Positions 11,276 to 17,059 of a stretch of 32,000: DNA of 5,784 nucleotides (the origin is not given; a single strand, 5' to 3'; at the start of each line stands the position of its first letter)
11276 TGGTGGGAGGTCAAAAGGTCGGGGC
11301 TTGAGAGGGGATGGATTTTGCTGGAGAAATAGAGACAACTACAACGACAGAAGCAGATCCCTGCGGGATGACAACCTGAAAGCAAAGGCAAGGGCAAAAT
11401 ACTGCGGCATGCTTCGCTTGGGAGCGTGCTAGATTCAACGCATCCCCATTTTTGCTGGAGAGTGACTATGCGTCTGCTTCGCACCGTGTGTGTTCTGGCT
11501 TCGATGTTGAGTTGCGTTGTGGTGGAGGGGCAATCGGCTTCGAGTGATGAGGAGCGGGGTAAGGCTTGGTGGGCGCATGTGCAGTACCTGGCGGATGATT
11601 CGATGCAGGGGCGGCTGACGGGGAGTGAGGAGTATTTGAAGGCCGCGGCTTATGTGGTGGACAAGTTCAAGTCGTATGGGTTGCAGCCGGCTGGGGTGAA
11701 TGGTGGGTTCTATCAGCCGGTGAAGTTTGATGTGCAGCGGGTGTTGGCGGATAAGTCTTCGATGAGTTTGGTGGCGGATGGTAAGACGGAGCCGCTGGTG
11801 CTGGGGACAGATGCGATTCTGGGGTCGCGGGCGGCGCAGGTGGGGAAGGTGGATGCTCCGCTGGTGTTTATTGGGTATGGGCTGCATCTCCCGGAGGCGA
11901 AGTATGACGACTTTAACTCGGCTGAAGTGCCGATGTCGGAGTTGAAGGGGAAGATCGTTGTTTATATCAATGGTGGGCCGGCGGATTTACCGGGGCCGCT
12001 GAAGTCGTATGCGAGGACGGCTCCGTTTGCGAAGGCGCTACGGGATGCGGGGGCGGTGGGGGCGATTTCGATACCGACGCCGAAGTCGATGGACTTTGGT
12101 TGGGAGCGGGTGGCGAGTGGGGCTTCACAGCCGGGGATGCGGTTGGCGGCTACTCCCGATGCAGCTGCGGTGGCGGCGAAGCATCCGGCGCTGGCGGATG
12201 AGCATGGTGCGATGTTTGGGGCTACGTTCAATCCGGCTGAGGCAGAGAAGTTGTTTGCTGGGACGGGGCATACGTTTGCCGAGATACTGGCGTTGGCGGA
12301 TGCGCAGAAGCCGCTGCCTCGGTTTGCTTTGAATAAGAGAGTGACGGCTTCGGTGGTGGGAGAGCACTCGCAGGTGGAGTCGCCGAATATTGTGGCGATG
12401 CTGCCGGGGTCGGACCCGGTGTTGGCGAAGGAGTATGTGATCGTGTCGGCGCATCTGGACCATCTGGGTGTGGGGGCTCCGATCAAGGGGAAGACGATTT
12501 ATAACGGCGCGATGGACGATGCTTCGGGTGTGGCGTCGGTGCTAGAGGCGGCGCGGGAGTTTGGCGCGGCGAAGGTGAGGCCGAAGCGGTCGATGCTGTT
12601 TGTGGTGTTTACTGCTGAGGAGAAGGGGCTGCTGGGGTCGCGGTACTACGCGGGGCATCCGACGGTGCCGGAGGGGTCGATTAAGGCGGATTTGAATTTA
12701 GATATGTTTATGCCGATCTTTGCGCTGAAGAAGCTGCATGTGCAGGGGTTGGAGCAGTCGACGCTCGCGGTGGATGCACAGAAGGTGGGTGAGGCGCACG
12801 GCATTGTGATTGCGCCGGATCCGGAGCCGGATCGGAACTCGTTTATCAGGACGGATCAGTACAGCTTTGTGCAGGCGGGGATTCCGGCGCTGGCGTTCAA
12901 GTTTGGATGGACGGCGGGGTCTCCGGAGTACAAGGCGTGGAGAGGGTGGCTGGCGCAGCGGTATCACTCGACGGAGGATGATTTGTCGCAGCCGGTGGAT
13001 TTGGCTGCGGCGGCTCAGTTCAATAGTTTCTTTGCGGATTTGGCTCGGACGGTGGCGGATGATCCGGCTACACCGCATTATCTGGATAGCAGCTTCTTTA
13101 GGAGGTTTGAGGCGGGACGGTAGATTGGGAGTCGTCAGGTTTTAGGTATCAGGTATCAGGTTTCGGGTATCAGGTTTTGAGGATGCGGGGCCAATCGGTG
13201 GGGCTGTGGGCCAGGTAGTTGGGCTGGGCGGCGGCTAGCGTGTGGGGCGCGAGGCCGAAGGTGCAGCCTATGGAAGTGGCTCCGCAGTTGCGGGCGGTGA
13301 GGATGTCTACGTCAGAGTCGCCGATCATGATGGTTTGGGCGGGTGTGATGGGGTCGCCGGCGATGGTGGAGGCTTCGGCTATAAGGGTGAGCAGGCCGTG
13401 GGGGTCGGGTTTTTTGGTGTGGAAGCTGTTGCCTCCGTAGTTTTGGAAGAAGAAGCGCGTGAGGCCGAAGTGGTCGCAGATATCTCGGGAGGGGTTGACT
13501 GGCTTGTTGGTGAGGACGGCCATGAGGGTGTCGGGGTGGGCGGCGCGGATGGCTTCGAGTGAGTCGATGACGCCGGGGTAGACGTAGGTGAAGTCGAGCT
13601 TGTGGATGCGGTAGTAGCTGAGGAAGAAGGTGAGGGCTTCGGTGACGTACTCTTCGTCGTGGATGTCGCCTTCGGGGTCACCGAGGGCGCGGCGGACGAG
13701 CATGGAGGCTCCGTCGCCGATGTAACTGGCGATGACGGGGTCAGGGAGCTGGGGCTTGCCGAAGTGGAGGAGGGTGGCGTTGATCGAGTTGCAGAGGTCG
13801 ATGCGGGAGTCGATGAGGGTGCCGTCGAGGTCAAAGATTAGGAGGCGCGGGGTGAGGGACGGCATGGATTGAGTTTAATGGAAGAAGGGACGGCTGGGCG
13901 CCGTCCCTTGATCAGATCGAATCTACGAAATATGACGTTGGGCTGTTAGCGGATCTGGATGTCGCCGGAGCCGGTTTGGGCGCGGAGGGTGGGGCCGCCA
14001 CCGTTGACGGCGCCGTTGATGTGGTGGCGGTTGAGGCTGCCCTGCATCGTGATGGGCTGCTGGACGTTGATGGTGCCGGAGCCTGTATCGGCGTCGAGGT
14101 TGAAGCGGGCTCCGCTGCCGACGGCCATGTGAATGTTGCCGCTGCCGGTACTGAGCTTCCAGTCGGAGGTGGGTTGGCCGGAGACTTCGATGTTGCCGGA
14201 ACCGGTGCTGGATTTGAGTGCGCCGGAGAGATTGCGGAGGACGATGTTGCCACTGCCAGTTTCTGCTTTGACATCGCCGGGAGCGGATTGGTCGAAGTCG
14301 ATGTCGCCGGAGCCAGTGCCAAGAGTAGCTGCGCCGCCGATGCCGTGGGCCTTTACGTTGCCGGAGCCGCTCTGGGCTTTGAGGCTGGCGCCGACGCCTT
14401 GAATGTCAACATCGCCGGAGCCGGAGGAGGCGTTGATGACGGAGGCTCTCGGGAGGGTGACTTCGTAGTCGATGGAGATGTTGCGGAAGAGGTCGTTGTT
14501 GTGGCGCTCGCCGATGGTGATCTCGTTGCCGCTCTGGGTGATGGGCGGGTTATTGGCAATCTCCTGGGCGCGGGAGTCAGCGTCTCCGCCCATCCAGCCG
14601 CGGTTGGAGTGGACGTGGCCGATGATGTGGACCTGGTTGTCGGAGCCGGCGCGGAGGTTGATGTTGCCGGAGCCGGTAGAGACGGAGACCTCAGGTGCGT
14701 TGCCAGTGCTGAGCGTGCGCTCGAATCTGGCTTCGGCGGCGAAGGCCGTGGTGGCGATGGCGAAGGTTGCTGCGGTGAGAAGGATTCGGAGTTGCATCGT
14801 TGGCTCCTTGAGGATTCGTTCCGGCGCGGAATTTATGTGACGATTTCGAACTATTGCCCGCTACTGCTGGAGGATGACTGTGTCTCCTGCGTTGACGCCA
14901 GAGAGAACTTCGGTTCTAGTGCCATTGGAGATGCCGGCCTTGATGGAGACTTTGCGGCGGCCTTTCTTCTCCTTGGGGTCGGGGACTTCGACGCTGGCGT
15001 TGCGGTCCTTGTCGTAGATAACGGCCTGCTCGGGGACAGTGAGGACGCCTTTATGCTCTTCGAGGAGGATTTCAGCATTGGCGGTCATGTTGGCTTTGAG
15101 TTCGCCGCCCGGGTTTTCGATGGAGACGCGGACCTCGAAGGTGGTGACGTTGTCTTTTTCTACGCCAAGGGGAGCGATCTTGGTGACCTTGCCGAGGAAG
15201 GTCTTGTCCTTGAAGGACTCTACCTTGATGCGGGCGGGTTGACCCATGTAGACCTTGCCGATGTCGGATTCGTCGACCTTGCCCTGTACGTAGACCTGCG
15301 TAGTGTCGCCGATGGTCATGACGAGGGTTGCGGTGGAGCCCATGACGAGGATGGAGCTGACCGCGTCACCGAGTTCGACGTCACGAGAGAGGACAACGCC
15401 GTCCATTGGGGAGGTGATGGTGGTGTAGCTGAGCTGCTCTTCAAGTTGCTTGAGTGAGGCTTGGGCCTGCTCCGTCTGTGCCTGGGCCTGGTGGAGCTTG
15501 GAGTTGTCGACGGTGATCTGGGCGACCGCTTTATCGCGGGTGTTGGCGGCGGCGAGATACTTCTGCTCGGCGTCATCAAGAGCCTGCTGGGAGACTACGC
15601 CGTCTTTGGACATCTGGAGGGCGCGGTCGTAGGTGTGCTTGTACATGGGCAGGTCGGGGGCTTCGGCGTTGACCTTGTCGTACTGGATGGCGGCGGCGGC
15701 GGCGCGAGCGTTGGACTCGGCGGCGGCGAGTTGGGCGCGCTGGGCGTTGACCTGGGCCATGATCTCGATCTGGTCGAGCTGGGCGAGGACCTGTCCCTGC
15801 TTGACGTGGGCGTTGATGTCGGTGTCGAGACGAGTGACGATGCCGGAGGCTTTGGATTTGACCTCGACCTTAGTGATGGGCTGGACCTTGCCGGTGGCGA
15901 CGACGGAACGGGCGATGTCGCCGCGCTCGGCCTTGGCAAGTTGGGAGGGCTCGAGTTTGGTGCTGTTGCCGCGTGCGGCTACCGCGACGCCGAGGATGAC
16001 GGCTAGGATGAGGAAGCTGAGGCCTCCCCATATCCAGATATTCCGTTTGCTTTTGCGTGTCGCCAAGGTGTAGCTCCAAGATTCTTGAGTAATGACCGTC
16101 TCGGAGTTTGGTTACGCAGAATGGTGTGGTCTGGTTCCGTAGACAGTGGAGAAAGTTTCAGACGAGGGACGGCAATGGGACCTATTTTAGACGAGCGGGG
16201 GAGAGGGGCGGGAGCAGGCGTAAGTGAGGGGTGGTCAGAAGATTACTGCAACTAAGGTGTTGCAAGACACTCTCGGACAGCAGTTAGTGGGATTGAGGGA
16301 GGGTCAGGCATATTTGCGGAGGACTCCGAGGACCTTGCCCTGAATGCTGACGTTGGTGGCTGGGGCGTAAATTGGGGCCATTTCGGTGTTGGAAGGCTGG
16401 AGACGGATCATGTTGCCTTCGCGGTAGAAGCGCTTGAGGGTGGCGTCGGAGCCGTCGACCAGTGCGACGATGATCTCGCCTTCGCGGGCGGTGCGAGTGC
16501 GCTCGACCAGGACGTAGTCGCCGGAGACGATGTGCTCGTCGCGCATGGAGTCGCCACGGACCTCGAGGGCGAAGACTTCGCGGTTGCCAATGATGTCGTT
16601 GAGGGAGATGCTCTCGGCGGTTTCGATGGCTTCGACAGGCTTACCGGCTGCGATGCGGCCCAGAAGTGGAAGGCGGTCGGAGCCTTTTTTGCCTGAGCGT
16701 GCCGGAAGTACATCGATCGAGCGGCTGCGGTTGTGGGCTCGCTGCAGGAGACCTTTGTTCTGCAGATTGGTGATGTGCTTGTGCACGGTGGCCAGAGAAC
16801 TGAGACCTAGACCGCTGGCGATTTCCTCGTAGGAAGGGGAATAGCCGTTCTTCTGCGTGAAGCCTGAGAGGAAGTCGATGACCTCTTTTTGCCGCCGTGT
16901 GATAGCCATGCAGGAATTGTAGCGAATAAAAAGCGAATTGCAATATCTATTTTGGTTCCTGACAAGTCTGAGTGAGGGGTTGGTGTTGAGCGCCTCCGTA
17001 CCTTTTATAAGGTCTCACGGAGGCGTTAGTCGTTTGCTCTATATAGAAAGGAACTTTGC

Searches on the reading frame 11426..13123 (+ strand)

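Call 10: search_protein_families(library=pfam, proteins=[window:11426-13123:+], max_evalue=0.001)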
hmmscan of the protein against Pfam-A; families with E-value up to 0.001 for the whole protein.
window:11426-13123:+ (565 aa): 2 families
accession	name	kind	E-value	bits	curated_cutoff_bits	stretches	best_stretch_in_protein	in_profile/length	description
PF04389.22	Peptidase_M28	-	5.4e-44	150.7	21.3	1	321-537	1-190/193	Peptidase family M28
PF01546.33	Peptidase_M20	-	5e-07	30.3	24.6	1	342-422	4-92/206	Peptidase family M20/M25/M40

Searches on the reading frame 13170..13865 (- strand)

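Call 10: search_protein_families(library=pfam, proteins=[window:13170-13865:-], max_evalue=0.001)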
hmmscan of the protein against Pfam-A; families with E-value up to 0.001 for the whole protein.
window:13170-13865:- (231 aa): 4 families
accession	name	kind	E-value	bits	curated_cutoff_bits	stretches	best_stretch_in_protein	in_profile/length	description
PF13419.12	HAD_2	-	2e-26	93.6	23.8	1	9-200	1-177/178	Haloacid dehalogenase-like hydrolase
PF00702.32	Hydrolase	-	8.5e-18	65.9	26.4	1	7-195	2-191/191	haloacid dehalogenase-like hydrolase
PF13242.12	Hydrolase_like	-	1e-07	32.2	22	1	152-221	4-71/75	HAD-hyrolase-like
PF12710.13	HAD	-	1.4e-05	26.1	27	1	10-192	2-189/189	haloacid dehalogenase-like hydrolase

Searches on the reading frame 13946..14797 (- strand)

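Call 10: search_protein_families(library=pfam, proteins=[window:13946-14797:-], max_evalue=0.001)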
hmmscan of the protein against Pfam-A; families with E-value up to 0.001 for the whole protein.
window:13946-14797:- (283 aa): 2 families
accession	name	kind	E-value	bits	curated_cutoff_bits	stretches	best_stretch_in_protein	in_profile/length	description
PF13349.12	DUF4097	-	1.7e-20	73.9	22.9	1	84-283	38-247/247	Toastrack DUF4097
PF24016.2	DUF7330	-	9.8e-05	22.4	27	0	216-264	77-128/187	Domain of unknown function (DUF7330)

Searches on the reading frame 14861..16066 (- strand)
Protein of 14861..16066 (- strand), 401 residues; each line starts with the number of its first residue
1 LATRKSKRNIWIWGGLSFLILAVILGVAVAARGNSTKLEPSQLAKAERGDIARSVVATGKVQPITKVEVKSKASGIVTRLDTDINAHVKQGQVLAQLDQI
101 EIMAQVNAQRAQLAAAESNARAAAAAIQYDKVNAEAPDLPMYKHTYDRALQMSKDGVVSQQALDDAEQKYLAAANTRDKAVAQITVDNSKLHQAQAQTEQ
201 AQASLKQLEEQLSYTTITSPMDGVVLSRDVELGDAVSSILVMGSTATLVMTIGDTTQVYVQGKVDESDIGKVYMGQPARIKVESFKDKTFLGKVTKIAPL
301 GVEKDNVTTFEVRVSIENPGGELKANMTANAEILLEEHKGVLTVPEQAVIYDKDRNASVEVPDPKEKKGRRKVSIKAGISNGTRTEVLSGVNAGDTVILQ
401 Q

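Call 10: search_protein_families(library=pfam, proteins=[window:14861-16066:-], max_evalue=0.001)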
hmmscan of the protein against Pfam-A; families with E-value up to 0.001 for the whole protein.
window:14861-16066:- (401 aa): 3 families
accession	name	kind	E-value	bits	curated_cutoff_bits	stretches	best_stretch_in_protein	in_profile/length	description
PF16576.10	HlyD_D23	-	3.8e-28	98.7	30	2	161-329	54-214/214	Barrel-sandwich domain of CusB or HlyD membrane-fusion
PF13437.12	HlyD_3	-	1.1e-16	62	22.2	1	216-320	1-97/106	HlyD family secretion protein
PF13533.13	Biotin_lipoyl_2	-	0.00032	20.9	29.8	1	67-98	1-32/32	Biotin-lipoyl like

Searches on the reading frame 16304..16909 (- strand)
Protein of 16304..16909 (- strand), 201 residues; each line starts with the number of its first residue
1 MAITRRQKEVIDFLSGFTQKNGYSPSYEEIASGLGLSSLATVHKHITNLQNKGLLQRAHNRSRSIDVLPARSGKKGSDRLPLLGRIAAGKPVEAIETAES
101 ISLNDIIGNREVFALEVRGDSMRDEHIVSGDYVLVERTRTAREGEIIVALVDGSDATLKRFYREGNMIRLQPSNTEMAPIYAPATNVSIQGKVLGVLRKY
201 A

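Call 10: search_protein_families(library=pfam, proteins=[window:16304-16909:-], max_evalue=0.001)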
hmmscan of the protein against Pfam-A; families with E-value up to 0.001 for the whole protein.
window:16304-16909:- (201 aa): 2 families
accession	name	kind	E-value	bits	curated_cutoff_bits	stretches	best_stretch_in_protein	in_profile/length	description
PF00717.28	Peptidase_S24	-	2.8e-30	104.8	23.3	1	81-193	1-115/116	Peptidase S24-like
PF01726.22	LexA_DNA_bind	-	3.5e-17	62.4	23.7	1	3-63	4-64/65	LexA DNA binding domain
